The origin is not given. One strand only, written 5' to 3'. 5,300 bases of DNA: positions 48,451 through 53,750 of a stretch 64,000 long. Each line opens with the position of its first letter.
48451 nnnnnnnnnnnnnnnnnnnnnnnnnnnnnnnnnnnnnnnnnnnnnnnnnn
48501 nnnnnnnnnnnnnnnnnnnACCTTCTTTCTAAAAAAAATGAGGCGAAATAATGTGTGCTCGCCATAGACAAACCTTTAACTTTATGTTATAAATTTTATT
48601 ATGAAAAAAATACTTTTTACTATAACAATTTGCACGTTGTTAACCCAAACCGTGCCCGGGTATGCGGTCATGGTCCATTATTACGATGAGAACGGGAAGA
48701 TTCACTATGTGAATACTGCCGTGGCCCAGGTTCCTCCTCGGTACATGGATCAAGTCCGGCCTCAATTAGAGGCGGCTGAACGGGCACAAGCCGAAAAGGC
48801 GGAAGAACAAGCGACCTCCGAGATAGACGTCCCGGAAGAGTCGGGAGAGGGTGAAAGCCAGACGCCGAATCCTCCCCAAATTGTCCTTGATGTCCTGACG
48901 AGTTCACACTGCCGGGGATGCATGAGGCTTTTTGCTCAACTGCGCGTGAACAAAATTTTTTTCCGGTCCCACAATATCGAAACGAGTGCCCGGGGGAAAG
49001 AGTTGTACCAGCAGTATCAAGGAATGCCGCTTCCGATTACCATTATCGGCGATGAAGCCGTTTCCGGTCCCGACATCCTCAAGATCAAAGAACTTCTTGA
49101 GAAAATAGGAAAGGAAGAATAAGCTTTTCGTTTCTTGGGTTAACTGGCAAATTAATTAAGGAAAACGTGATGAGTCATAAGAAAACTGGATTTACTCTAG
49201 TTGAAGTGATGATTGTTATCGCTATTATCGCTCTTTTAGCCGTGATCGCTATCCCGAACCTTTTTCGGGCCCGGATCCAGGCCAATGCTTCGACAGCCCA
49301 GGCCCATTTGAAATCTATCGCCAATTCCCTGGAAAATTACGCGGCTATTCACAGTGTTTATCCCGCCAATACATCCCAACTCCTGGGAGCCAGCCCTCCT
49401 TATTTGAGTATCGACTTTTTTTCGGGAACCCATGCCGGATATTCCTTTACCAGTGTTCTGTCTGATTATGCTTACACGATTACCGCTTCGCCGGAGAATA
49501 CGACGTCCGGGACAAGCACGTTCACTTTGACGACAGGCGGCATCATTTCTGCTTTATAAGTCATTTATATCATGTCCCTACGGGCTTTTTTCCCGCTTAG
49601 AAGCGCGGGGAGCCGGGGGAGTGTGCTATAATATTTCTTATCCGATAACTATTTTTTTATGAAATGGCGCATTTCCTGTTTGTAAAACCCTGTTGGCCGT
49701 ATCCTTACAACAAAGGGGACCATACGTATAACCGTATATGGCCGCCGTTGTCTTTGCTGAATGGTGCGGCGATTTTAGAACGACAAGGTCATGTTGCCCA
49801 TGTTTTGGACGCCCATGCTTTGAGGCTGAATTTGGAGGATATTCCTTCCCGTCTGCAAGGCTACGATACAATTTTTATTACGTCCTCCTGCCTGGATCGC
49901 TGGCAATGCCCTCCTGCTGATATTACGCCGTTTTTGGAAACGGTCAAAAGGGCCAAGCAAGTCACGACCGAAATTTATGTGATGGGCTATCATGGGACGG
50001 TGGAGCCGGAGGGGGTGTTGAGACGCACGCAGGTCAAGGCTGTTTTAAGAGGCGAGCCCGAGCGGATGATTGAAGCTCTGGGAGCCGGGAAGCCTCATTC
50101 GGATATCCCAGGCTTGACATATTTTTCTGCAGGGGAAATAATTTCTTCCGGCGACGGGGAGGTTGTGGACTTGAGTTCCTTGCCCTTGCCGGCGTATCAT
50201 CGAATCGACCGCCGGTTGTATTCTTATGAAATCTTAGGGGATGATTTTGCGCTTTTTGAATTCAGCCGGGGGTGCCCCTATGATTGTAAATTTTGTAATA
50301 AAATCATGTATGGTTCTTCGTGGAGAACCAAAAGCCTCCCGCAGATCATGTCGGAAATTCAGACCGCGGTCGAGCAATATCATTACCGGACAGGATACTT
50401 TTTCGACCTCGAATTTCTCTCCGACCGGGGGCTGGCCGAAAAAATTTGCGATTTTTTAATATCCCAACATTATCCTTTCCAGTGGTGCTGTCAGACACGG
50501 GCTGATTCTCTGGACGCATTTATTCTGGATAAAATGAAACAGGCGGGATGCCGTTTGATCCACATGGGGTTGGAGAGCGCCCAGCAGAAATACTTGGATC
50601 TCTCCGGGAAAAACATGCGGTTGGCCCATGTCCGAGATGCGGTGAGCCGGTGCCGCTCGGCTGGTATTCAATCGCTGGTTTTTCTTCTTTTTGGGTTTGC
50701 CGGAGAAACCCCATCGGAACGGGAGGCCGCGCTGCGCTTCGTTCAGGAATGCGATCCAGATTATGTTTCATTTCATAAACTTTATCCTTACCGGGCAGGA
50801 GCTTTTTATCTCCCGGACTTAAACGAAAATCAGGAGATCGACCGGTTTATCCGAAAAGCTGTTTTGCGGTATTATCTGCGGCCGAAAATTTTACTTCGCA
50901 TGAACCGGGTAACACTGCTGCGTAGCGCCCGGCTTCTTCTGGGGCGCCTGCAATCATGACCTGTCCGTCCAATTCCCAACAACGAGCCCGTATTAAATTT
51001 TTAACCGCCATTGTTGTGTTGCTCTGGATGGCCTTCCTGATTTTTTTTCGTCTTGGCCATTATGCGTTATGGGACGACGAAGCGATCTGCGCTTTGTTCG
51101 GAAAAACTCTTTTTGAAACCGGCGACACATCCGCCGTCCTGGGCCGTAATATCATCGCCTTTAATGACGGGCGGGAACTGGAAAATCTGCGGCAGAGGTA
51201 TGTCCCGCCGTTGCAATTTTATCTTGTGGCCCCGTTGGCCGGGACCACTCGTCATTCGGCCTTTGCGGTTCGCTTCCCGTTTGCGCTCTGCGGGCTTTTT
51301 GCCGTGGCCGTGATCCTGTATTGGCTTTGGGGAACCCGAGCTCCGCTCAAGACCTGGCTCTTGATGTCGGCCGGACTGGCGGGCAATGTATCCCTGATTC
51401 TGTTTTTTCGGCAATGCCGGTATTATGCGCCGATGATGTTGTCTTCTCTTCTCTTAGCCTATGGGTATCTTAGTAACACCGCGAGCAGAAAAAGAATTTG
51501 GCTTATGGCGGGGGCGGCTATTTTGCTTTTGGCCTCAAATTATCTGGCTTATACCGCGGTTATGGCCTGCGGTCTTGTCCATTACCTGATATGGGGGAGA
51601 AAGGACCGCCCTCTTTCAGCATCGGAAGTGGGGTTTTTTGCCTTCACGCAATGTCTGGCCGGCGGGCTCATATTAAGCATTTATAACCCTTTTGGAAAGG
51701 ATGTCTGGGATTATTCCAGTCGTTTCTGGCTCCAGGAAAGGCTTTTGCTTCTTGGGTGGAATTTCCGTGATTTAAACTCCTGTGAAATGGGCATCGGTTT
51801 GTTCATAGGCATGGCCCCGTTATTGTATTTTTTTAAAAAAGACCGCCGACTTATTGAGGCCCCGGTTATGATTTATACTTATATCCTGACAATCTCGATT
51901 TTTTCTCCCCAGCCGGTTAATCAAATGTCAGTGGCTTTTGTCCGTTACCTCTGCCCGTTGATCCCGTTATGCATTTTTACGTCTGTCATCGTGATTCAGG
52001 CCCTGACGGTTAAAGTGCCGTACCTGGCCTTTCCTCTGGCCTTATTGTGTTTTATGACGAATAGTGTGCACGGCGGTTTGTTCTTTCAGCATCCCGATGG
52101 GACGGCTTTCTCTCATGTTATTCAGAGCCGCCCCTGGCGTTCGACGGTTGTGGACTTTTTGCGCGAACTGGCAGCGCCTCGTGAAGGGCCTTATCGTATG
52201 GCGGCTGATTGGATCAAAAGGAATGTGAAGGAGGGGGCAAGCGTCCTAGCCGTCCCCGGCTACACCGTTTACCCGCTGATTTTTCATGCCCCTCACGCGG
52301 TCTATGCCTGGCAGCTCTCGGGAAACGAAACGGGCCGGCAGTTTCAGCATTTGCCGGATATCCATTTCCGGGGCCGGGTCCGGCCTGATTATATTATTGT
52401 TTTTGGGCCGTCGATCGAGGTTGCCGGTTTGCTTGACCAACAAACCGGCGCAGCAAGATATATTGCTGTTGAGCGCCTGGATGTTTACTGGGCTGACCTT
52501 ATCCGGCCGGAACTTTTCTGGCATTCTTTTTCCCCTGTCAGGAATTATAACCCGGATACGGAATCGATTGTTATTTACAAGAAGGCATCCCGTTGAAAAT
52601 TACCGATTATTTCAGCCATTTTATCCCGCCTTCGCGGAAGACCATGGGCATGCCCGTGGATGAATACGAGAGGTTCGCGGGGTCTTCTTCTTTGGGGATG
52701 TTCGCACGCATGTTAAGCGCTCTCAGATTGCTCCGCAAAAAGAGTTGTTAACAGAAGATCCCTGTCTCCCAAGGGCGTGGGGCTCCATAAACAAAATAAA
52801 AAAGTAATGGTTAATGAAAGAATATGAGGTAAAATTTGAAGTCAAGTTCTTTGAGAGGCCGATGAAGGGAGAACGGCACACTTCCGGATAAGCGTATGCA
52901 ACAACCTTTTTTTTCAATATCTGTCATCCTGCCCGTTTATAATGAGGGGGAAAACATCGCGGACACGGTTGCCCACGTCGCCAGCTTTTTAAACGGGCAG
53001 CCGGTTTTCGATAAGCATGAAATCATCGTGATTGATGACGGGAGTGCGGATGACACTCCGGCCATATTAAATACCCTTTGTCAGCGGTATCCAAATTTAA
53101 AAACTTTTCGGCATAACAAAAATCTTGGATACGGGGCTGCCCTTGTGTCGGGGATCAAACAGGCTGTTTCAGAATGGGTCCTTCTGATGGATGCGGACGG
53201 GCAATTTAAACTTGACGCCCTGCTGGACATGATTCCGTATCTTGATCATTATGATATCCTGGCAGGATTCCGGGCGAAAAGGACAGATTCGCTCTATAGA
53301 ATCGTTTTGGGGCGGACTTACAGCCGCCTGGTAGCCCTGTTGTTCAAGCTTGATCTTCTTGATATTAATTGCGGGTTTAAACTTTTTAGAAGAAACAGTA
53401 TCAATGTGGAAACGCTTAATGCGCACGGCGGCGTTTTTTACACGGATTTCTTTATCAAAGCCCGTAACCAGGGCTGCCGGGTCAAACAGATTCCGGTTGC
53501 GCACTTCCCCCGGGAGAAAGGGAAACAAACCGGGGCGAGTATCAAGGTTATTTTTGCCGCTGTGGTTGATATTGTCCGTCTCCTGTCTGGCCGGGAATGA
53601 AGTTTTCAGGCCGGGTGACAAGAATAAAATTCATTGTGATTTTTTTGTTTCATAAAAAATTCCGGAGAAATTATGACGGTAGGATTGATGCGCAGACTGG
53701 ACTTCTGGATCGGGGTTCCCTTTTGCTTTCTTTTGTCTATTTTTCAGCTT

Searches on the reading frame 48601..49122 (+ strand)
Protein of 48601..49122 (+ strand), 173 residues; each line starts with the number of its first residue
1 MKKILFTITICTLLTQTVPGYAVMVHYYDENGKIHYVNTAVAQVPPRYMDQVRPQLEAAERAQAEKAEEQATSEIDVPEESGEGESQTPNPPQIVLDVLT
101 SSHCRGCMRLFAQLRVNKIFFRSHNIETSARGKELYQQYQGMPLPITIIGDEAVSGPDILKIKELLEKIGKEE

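Call 24: search_protein_families(library=pfam, proteins=[window:48601-49122:+], max_evalue=0.01)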
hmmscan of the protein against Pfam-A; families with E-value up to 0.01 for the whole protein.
window:48601-49122:+ (173 aa): 1 family
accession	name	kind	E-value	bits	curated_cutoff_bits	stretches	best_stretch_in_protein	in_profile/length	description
PF22441.2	CLIC-like_N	-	0.0044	17.6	23.5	1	102-168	17-81/86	CLIC-like N-terminal domain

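Call 88: search_protein_families(library=pfam, proteins=[window:48601-49122:+], max_evalue=10)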
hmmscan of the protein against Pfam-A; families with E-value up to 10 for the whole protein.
window:48601-49122:+ (173 aa): 3 families
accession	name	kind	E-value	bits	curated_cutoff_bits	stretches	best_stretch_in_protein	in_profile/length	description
PF22441.2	CLIC-like_N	-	0.0044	17.6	23.5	1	102-168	17-81/86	CLIC-like N-terminal domain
PF05456.16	eIF_4EBP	-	0.062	13.6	24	1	15-75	40-97/117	Eukaryotic translation initiation factor 4E binding protein (EIF4EBP)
PF08139.17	LPAM_1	-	0.14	13.1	20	1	1-15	1-15/18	Prokaryotic membrane lipoprotein lipid attachment site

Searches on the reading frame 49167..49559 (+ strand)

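Call 24: search_protein_families(library=pfam, proteins=[window:49167-49559:+], max_evalue=0.01)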
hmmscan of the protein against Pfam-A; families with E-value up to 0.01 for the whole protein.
window:49167-49559:+ (130 aa): 2 families
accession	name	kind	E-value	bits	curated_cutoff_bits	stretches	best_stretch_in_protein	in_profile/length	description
PF07963.17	N_methyl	-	8.6e-09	35.1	21.2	1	5-29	3-27/27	Prokaryotic N-terminal methylation motif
PF16732.10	ComP_DUS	-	0.00024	22.4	27.3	1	38-115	9-80/87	Type IV minor pilin ComP, DNA uptake sequence receptor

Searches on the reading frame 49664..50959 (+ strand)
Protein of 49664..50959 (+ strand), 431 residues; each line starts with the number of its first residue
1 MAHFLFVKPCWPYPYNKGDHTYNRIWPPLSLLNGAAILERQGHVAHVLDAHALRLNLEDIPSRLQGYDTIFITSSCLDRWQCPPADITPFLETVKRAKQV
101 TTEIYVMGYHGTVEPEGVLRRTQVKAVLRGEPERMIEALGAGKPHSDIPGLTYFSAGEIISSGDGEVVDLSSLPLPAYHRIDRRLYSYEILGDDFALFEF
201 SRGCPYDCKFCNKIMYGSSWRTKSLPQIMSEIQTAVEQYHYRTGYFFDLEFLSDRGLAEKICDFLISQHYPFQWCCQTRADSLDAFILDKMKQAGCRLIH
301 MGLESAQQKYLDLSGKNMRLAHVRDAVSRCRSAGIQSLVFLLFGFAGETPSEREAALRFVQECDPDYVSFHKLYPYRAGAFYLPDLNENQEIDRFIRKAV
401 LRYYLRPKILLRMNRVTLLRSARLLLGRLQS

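Call 7: search_protein_families(library=pfam, proteins=[window:49664-50959:+], max_evalue=0.01)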
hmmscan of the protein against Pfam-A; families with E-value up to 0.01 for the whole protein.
window:49664-50959:+ (431 aa): 2 families
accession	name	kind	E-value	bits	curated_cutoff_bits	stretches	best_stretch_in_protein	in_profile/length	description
PF04055.27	Radical_SAM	-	2.5e-18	67.2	29.5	1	199-360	2-166/166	Radical SAM superfamily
PF02310.24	B12-binding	-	1.6e-06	28.4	32.1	1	23-139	9-120/121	B12 binding domain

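Call 9: search_protein_families(library=ncbifam, proteins=[window:49664-50959:+], max_evalue=0.1)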
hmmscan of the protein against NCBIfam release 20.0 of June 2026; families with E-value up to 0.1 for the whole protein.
window:49664-50959:+ (431 aa): 29 families (the best 25 are shown)
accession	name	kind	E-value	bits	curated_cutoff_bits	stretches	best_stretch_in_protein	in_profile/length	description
TIGR03471.1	HpnJ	equivalog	2.6e-36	125.5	577.6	1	25-382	31-384/472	hopanoid biosynthesis associated radical SAM protein HpnJ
TIGR04295.1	B12_rSAM_oligo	hypoth_equivalog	3e-35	121.7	400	1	28-321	25-319/422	TIGR04295 family B12-binding domain-containing radical SAM protein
TIGR02026.1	BchE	equivalog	1e-33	117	481.35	1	15-408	9-409/497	magnesium-protoporphyrin IX monomethyl ester anaerobic oxidative cyclase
NF050148.1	rSAM_ApyD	equivalog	2.1e-28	99.1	750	1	90-364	87-367/645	RiPP biosynthesis radical SAM protein ApyD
TIGR04479.1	bcpD_PhpK_rSAM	subfamily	1.6e-24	86.1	600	1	180-371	227-417/504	PhpK family radical SAM P-methyltransferase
TIGR04014.1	B12_SAM_MJ_0865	equivalog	4.2e-22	78.5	360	2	91-234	58-200/434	methyl-coenzyme M reductase glutamine C-methyltransferase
NF033070.1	rSAM_AprD4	equivalog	2.3e-19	69.7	500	1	26-362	40-365/456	AprD4 family radical SAM diol-dehydratase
TIGR04013.1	B12_SAM_MJ_1487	hypoth_equivalog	2.6e-19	69.3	251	2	88-237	57-194/382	TIGR04013 family B12-binding domain/radical SAM domain-containing protein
TIGR04072.2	rSAM_ladder_B12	equivalog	1.7e-17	63.2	360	1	108-357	105-343/443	lipid biosynthesis B12-binding/radical SAM protein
NF038361.1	rSAM_Sden_1168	equivalog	3.9e-17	62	575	1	108-362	177-450/560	Sden_1168 family B12-binding radical SAM P-methyltransferase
TIGR04367.1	HpnR_B12_rSAM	equivalog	6.7e-16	57.9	650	1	28-341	22-331/490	hopanoid C-3 methylase HpnR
TIGR03975.1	rSAM_ocin_1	subfamily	8.8e-15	54.2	281.85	1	123-358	181-425/606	RiPP maturation radical SAM C-methyltransferase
TIGR04385.1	B12_rSAM_cofa1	equivalog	1.1e-13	51.3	450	1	35-361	27-362/438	B12 lower ligand biosynthesis radical SAM protein BzaD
NF040542.1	rSAM_RCCLKC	equivalog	1.2e-11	44.4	450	1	24-336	9-323/423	arsinothricin biosynthesis radical SAM protein ArsL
NF045585.1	rSAM_slr0320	equivalog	1.1e-08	34.1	775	1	187-345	226-389/511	photosystem II high light acclimation radical SAM protein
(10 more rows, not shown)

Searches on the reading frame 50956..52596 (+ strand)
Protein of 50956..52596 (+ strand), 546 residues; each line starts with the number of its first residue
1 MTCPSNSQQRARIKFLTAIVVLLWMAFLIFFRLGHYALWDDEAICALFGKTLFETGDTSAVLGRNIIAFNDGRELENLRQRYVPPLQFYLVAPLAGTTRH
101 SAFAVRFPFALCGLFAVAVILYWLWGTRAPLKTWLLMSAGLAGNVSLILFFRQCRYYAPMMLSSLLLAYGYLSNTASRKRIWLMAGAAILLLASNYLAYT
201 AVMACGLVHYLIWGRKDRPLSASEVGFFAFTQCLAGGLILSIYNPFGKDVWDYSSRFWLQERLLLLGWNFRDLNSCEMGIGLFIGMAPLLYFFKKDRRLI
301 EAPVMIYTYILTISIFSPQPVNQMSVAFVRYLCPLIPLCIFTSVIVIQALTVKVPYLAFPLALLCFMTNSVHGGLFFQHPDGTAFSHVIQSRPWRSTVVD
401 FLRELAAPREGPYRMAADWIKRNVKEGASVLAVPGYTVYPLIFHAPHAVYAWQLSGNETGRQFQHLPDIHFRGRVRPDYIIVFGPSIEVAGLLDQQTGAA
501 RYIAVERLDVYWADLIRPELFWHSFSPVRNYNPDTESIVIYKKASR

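Call 7: search_protein_families(library=pfam, proteins=[window:50956-52596:+], max_evalue=0.01)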
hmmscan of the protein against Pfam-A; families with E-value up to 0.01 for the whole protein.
window:50956-52596:+ (546 aa): 0 families

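Call 9: search_protein_families(library=ncbifam, proteins=[window:50956-52596:+], max_evalue=0.1)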
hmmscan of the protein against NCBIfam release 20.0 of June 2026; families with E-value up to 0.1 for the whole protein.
window:50956-52596:+ (546 aa): 0 families

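Call 44: search_solved_structures(query=window:50956-52596:+, max_evalue=1)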
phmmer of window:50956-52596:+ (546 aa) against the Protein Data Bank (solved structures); distinct sequences matched with E-value up to 1: 0.

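Call 88: search_protein_families(library=pfam, proteins=[window:50956-52596:+], max_evalue=10)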
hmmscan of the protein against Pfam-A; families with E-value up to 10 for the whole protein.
window:50956-52596:+ (546 aa): 2 families
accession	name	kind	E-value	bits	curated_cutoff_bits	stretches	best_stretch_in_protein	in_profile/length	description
PF12412.13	DUF3667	-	0.058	13.4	27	1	79-92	27-40/45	Protein of unknown function (DUF3667)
PF08592.16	Anthrone_oxy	-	1.5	9.5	27.3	1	154-203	8-57/106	Anthrone oxygenase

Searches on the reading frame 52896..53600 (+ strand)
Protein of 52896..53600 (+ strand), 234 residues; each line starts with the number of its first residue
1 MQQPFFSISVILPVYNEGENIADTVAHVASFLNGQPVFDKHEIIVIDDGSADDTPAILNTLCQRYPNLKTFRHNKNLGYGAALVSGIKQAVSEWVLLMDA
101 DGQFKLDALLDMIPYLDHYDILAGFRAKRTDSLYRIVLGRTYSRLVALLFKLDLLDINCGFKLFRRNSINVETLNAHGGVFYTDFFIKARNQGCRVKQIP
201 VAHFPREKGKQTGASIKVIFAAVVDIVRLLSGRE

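Call 7: search_protein_families(library=pfam, proteins=[window:52896-53600:+], max_evalue=0.01)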
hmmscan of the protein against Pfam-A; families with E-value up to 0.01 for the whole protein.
window:52896-53600:+ (234 aa): 4 families
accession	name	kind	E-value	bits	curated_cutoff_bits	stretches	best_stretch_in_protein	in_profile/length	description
PF00535.33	Glycos_transf_2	-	7.3e-32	111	23.3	1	9-169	1-164/168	Glycosyl transferase family 2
PF10111.15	Glyco_tranf_2_2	-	9.5e-10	38.8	27.3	1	9-113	1-103/276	Glycosyltransferase like family 2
PF13641.12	Glyco_tranf_2_3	-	7.3e-05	23.3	27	1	8-102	3-97/230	Glycosyltransferase like family 2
PF13704.12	Glyco_tranf_2_4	-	0.0012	19.8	27.5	1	38-101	17-81/98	Glycosyl transferase family 2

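Call 9: search_protein_families(library=ncbifam, proteins=[window:52896-53600:+], max_evalue=0.1)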
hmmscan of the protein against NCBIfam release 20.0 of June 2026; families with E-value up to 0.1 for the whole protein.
window:52896-53600:+ (234 aa): 26 families (the best 25 are shown)
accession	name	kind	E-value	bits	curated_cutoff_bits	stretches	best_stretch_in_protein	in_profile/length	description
NF047588.1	GlcsyltransPgfSStrep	equivalog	8.5e-22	77.7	500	1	8-170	3-165/308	glycosyltransferase PgfS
NF007986.1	PRK10714.1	equivalog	3.6e-20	72.2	529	1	6-220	6-217/316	undecaprenyl-phosphate 4-deoxy-4-formamido-L-arabinose transferase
TIGR03937.1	PgaC_IcaA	equivalog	2.1e-19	69.8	422.3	1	7-116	46-150/407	poly-beta-1,6-N-acetyl-D-glucosamine synthase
NF058614.1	PPMAGASynPpgS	equivalog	2.2e-18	66.5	370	1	9-215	3-208/226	polyprenyl-phospho-N-acetylgalactosaminyl synthase PpgS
TIGR04182.1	glyco_TIGR04182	equivalog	2.8e-13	49.9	325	1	8-212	2-199/293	S-layer glycoprotein N-glycosyltransferase AglJ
NF047683.1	TeichurnBiosyTuaG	equivalog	9.9e-13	48.3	400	1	7-118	7-113/252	teichuronic acid biosynthesis protein TuaG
NF041875.1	EPS_EpsD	equivalog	1.6e-12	47.5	370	1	8-107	1-95/325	exopolysaccharide biosynthesis glycosyltransferase EpsD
TIGR04283.1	glyco_like_mftF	equivalog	1.8e-12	47.4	182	1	8-128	1-110/221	TIGR04283 family arsenosugar biosynthesis glycosyltransferase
NF007482.0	PRK10073.1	equivalog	3.7e-12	45.9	423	1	6-105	6-99/334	glycosyltransferase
TIGR03965.1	mycofact_glyco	equivalog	3.3e-10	39.4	280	1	7-117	75-180/467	mycofactocin biosynthesis glycosyltransferase MftF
TIGR03111.1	glyc2_xrt_Gpos1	hypoth_equivalog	7.3e-10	38.2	363.95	1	6-116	49-156/439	TIGR03111 family XrtG-associated glycosyltransferase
NF041391.1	DPhHxTase_Halo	equivalog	1.7e-08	33.7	375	1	14-206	3-186/213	dolichyl-phosphate hexose transferase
NF010496.0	PRK13915.1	equivalog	4.3e-08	32.6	262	1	7-101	32-126/307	glucosyl-3-phosphoglycerate synthase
NF038302.1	EPS_HpsE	equivalog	4.3e-07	29.2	300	1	7-109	2-104/307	hormogonium polysaccharide biosynthesis glycosyltransferase HpsE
NF053739.1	GlytfEpsEBac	equivalog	1.3e-06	27.6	450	1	8-103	3-94/265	glycosyltransferase EpsE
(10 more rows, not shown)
